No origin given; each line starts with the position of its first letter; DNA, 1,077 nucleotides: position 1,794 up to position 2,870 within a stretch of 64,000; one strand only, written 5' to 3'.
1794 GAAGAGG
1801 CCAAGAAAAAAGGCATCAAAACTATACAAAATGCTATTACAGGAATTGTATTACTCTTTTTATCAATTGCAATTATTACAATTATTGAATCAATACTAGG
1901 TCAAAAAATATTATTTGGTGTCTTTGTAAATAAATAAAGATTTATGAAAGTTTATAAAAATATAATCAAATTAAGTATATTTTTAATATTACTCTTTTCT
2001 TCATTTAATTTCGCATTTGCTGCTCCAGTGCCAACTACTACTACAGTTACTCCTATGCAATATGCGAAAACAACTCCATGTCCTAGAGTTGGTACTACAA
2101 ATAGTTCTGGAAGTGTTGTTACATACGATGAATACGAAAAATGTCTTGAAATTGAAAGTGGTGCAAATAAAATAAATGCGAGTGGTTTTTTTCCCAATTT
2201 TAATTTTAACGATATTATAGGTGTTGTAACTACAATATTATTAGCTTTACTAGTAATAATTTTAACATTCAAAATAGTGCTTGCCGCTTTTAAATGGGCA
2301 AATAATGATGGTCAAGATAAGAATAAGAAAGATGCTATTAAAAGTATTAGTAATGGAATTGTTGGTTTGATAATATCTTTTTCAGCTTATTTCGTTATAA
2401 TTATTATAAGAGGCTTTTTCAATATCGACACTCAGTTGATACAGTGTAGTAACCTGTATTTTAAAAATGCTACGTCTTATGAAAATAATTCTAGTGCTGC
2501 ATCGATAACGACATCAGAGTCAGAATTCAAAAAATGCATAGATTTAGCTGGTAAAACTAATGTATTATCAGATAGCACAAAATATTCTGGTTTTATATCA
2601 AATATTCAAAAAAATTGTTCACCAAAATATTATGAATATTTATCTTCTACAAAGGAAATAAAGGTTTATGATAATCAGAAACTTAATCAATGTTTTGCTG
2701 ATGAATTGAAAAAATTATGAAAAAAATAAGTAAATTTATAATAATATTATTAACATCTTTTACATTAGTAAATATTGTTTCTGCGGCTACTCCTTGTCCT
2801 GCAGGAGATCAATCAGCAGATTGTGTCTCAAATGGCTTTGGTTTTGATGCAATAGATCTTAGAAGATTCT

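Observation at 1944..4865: Pilin-like paralogs carry ~100-aa Cys-containing C-terminal ectodomains and variable N-terminal segments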

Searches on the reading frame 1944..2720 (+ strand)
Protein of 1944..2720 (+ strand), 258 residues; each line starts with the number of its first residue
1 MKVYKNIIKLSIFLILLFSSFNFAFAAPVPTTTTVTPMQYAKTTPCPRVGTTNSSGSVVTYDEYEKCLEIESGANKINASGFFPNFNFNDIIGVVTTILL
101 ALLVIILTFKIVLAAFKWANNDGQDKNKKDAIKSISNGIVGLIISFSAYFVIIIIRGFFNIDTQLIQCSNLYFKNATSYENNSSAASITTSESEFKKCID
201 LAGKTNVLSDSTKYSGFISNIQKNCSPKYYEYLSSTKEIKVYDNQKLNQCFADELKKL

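Call 3: search_protein_families(library=pfam, proteins=[window:1944-2720:+], max_evalue=1)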
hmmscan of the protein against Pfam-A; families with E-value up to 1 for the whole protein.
window:1944-2720:+ (258 aa): 4 families
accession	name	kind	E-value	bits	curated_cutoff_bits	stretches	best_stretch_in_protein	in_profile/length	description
PF18895.5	T4SS_pilin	-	0.00042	20.8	26.6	1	89-151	6-67/71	Type IV secretion system pilin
PF13687.11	DUF4153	-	0.0041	16.8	27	1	81-163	119-203/373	Domain of unknown function (DUF4153)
PF07331.16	TctB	-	0.011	16.4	29.1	1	60-159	28-92/137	Tripartite tricarboxylate transporter TctB family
PF13179.11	DUF4006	-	0.5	10.8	22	0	137-176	11-51/64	Family of unknown function (DUF4006)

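Call 4: search_protein_families(library=ncbifam, proteins=[window:1944-2720:+], max_evalue=1)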
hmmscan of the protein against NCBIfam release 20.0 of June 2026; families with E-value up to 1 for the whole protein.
window:1944-2720:+ (258 aa): 2 families
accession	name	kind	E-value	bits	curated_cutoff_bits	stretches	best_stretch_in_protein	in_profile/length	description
NF046084.1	XrtY_assoc_Wzy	equivalog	0.0034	16.1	420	1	83-137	240-293/472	exosortase Y-associated Wzy-like protein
NF045849.1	ICE_MMCAP2_0565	equivalog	0.0039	16.8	40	1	90-157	11-78/80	Mbov_0395 family pilin-like conjugal transfer protein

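Call 7: find_homologous_proteins(query=window:1944-2720:+)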
Query window:1944-2720:+ (258 aa): 4 proteins with E <= 0.001 among 1398 candidates.
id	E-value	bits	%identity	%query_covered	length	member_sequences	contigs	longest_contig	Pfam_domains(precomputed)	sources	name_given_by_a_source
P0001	2.0e-162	556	100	100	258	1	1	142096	-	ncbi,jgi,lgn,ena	ncbi:MAG: hypothetical protein WCJ19_00035 [bacterium]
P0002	2.0e-55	206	45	97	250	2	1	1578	-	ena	-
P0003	2.1e-38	150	38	98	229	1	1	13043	-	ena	-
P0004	2.9e-36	143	37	98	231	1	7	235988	-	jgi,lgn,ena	-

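Call 9: find_encoding_contigs(protein=P0004, flank=10000, max_places=4)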
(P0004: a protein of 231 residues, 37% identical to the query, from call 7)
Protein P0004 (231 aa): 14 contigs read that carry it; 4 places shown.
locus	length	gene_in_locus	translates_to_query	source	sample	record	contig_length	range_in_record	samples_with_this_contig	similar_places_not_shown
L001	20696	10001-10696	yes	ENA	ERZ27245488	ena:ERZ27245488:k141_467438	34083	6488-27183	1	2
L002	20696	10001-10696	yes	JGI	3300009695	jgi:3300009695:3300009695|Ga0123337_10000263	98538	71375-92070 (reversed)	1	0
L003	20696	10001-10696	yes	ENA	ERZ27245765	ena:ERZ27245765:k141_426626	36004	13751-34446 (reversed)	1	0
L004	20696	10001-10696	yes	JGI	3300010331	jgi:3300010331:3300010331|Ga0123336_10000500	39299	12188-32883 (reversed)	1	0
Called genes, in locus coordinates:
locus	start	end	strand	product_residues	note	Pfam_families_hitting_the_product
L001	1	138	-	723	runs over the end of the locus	PF04851:ResIII, PF17757:UvrB_inter, PF27431:UvrB_3rd, PF00271:Helicase_C, PF12344:UvrB, PF02151:UVR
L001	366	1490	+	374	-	-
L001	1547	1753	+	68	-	-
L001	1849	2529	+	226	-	-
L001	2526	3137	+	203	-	-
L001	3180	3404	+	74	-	-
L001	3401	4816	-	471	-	PF01743:PolyA_pol, PF12627:PolyA_pol_RNAbd, PF01966:HD, PF13735:tRNA_NucTran2_2 (weak)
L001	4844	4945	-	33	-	-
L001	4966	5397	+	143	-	PF00312:Ribosomal_S15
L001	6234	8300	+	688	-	PF01138:RNase_PH, PF03725:RNase_PH_C (faint), PF03726:PNPase (faint), PF01138:RNase_PH, PF00013:KH_1, PF00575:S1 (faint)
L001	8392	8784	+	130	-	PF18895:T4SS_pilin (weak)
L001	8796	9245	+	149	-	PF18895:T4SS_pilin (faint)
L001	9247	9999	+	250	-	-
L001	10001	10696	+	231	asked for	-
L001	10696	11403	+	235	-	PF18895:T4SS_pilin (weak)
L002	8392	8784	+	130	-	PF18895:T4SS_pilin (weak)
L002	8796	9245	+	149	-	PF18895:T4SS_pilin (faint)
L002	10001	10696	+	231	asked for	-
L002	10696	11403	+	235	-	PF18895:T4SS_pilin (weak)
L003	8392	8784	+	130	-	PF18895:T4SS_pilin (weak)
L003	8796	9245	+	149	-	PF18895:T4SS_pilin (faint)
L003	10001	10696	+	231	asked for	-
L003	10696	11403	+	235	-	PF18895:T4SS_pilin (weak)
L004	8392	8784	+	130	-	PF18895:T4SS_pilin (weak)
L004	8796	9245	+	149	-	PF18895:T4SS_pilin (faint)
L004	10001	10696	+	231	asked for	-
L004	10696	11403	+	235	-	PF18895:T4SS_pilin (weak)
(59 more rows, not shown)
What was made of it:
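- On Pfam PF18895 T4SS_pilin (Patescibacteria VirB2-like pilins): The same array is present in the sister species (call 9).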

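Call 10: find_encoding_contigs(protein=P0003, flank=10000, max_places=3)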
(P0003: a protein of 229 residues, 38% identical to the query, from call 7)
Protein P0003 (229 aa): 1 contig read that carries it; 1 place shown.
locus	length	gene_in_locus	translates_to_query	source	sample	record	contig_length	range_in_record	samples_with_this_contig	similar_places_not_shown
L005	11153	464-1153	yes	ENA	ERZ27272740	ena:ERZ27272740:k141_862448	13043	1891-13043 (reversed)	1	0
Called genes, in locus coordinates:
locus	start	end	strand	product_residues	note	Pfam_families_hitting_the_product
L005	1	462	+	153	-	?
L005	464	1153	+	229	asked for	-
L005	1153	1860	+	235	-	PF18895:T4SS_pilin (weak)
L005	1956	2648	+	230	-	-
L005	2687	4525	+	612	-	-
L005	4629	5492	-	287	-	PF02899:Phage_int_SAM_1, PF13495:Phage_int_SAM_4, PF00589:Phage_integrase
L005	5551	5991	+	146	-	PF04977:DivIC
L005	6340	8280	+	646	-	PF06068:TIP49 (faint), PF13191:AAA_16 (faint), PF00004:AAA, PF07728:AAA_5 (weak), PF17862:AAA_lid_3, PF01434:Peptidase_M41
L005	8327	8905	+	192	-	PF00929:RNase_T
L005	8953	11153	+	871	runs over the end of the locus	PF02739:5_3_exonuc_N, PF01367:5_3_exonuc, PF00476:DNA_pol_A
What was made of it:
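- All data come from metagenome assemblies, and the L005 allele is seen on a single contig (call 10).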

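Call 15: find_related_loci(query=A2, collection=metagenome_contigs, flank=6000)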
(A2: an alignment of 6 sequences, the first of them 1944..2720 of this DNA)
Query A2 (258 aa) in metagenome_contigs; peptide patterns used: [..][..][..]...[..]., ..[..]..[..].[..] (x = any residue, [..] = any of these).
599 stretches matched a pattern (row limit reached: there are more); 2 encode a relative of the query (tblastn E <= 1e-3); 1 distinct loci.
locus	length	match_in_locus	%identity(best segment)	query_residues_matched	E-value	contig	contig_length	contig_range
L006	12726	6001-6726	45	10-258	3e-63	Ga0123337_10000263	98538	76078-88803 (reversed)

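Call 16: find_related_loci(query=A2, collection=genome_contigs, flank=8000)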
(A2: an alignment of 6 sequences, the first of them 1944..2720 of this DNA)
Query A2 (258 aa) in genome_contigs; peptide patterns used: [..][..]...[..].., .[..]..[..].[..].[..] (x = any residue, [..] = any of these).
140 stretches matched a pattern; 1 encode a relative of the query (tblastn E <= 1e-3); 1 distinct loci.
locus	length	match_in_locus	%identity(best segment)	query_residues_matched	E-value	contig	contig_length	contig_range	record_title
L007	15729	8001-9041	35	12-149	4e-11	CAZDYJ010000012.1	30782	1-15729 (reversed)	MAG TPA_asm: uncultured Gammaproteobacteria bacterium isolate binchicken_co39_574 genome assembly, contig: NODE_3539_len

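Call 33: predict_structure(alignment_id=A3)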
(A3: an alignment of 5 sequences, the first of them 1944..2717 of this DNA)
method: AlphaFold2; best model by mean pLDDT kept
length: 258 residues; sequences in the alignment: 5
mean_pLDDT: 58.1   pTM: 0.40
mean pLDDT of the five models: 58.1, 54.0, 51.8, 51.5, 49.2
residues with pLDDT >= 90: 0; 70-90: 67; 50-70: 116; < 50: 75
segments of 3 or more residues with pLDDT < 50: 1-7, 17-44, 68-94, 121-123, 156-158, 180-185
pLDDT, mean of each block of 10 residues (from residue 1): 47 52 33 28 47 65 51 32 34 50 64 62 55 63 60 51 70 62 53 71 75 82 81 69 77 82
secondary structure, 60 per line:
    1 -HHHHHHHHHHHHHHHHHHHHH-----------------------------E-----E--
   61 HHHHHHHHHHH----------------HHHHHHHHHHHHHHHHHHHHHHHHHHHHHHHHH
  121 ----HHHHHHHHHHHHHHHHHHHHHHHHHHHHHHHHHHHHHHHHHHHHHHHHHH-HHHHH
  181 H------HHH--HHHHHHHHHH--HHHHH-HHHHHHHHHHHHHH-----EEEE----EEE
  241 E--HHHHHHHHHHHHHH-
elements in order: H2-22 H61-71 H88-120 H125-174 H176-181 H193-202 H205-209 H211-224 E230-233 E238-241 H244-257

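Call 36: search_protein_representatives(alignment_id=A3)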
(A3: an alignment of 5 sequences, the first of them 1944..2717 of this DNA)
Query: 5 sequences, 229 profile positions. Proteins with E-value up to 0.001 (for the whole library): 602; up to 1e-10: 17; up to 1e-30: 9. The best 150 are listed.
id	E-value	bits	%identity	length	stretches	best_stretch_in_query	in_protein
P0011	2.0e-105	367.6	-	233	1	1-229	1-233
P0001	7.3e-103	359.2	-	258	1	2-229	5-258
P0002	8.7e-93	326.3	-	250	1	1-229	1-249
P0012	2.5e-74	265.9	-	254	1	6-229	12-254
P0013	3.8e-64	232.6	-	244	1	2-229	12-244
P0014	7.4e-58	212.0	-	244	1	3-228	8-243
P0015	2.8e-54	200.3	-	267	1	5-229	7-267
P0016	6.0e-54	199.2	-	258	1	9-229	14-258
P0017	3.0e-53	196.9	-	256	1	11-228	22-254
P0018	1.4e-15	73.7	-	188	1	7-142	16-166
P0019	3.3e-15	72.5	-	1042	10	140-176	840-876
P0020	3.9e-13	65.7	-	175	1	3-151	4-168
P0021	5.9e-13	65.1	-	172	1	1-148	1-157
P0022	1.9e-12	63.4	-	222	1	4-144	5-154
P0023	1.5e-11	60.5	-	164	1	35-175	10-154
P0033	1.2e-09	54.2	-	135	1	56-129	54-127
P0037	6.6e-09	51.8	-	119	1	61-128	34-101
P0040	1.5e-08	50.6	-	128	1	55-130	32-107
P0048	6.2e-08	48.7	-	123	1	56-134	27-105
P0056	1.9e-07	47.1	-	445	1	51-134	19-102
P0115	4.9e-06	42.5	-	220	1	7-128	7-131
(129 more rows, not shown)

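Call 52: find_encoding_contigs(protein=P0002, flank=3000, max_places=4)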
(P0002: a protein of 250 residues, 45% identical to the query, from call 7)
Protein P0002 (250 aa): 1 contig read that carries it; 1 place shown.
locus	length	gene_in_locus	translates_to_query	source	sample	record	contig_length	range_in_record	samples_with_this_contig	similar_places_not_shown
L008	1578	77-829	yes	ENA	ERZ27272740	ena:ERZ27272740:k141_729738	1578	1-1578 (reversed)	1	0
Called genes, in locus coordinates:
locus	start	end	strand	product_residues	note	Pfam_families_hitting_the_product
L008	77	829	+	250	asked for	-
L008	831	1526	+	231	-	-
